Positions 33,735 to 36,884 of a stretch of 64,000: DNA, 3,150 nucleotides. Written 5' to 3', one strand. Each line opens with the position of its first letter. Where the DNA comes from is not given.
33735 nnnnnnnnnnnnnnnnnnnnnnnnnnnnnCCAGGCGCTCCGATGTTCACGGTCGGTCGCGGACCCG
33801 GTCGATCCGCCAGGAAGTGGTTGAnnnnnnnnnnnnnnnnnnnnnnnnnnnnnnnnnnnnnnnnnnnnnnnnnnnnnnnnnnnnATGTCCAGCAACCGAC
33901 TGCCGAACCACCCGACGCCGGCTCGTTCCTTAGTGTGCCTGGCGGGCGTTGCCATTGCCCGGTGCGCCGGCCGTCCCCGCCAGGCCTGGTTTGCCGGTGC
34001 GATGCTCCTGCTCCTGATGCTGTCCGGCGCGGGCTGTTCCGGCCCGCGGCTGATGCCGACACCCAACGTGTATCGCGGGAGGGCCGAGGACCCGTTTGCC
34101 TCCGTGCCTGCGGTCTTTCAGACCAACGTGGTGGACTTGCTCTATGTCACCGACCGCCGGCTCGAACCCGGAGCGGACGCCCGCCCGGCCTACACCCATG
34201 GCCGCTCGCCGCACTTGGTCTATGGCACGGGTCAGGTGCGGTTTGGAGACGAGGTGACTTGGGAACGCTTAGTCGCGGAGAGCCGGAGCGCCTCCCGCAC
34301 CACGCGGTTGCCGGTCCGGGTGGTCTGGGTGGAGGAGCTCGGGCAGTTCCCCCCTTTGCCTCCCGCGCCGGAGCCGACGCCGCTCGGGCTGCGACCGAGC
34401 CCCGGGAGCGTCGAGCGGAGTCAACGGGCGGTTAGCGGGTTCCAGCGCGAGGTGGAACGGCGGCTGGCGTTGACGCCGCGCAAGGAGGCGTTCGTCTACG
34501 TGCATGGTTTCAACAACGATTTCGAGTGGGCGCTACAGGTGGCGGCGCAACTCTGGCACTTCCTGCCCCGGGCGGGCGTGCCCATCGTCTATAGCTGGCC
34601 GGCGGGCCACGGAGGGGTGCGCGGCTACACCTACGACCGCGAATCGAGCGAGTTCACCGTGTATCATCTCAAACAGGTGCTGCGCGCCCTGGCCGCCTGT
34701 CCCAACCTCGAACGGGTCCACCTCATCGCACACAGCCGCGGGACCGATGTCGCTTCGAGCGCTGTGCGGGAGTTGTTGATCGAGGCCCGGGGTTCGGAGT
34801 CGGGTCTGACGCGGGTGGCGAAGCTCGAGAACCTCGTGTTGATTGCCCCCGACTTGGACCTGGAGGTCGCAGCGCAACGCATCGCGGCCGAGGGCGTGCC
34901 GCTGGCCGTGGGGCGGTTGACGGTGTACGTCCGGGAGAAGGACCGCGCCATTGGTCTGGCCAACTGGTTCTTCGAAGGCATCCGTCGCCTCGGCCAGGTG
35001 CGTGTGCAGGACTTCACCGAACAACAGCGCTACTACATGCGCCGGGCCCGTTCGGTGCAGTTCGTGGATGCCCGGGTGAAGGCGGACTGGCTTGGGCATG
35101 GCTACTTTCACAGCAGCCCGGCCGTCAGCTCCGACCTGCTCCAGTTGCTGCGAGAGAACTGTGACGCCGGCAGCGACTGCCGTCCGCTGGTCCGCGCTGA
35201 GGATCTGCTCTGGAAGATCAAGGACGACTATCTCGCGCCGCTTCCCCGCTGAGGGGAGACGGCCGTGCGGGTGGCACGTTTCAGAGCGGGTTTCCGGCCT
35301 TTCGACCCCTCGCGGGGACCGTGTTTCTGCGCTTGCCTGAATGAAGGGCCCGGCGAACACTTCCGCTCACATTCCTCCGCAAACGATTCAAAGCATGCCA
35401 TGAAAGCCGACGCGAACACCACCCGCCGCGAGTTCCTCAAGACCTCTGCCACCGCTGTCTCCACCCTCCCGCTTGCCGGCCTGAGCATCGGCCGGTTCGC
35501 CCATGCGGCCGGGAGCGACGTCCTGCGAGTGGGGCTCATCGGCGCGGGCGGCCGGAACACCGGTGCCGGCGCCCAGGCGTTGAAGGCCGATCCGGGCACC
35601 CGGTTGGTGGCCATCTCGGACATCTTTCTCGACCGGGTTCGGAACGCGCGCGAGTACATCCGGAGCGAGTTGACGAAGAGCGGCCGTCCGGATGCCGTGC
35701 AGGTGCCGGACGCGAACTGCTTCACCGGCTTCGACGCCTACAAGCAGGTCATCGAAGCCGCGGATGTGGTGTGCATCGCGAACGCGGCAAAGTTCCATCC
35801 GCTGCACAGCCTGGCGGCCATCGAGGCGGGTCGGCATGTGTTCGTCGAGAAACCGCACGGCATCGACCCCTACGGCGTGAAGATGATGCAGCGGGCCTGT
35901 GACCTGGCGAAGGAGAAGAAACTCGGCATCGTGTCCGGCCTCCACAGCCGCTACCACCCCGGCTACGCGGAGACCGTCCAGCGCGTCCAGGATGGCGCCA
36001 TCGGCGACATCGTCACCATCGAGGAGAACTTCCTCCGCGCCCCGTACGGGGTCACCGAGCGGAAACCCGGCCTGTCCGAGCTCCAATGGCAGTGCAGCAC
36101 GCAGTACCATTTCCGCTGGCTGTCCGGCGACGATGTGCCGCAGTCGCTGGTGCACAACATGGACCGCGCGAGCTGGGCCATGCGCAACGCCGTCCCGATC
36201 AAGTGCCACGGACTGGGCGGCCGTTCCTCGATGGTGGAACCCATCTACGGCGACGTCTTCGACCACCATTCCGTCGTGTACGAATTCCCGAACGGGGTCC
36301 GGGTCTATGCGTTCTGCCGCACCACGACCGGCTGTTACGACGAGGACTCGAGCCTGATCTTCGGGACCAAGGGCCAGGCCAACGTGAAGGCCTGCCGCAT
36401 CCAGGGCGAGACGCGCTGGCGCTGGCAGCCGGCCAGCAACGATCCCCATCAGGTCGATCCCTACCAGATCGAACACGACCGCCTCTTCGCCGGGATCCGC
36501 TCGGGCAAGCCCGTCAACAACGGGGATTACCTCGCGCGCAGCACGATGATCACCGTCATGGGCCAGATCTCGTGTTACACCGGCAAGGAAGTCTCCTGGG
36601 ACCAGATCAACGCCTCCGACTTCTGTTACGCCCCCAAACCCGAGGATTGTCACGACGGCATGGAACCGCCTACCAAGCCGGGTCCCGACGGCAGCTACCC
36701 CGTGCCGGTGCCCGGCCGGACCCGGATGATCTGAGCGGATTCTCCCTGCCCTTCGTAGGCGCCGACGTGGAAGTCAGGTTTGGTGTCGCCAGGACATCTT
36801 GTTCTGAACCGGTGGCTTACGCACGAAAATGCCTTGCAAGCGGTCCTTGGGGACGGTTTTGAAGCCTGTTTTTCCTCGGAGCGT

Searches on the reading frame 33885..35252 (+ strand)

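Call 57: search_protein_families(library=pfam, proteins=[window:33885-35252:+], max_evalue=0.001)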
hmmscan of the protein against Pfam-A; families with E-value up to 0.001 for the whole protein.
window:33885-35252:+ (455 aa): 1 family
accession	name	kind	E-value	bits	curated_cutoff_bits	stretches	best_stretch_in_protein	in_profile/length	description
PF05990.18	DUF900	-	3.3e-49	167.9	20.5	1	186-419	5-229/232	Alpha/beta hydrolase of unknown function (DUF900)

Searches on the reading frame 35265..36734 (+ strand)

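Call 57: search_protein_families(library=pfam, proteins=[window:35265-36734:+], max_evalue=0.001)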
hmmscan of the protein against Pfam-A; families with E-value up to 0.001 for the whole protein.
window:35265-36734:+ (489 aa): 2 families
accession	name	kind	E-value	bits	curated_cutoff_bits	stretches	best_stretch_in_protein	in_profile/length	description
PF01408.29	GFO_IDH_MocA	-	5.9e-12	46.8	24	1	87-219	1-113/120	Oxidoreductase family, NAD-binding Rossmann fold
PF22725.1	GFO_IDH_MocA_C3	-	1.1e-05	25.8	27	1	238-372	5-123/124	GFO/IDH/MocA C-terminal domain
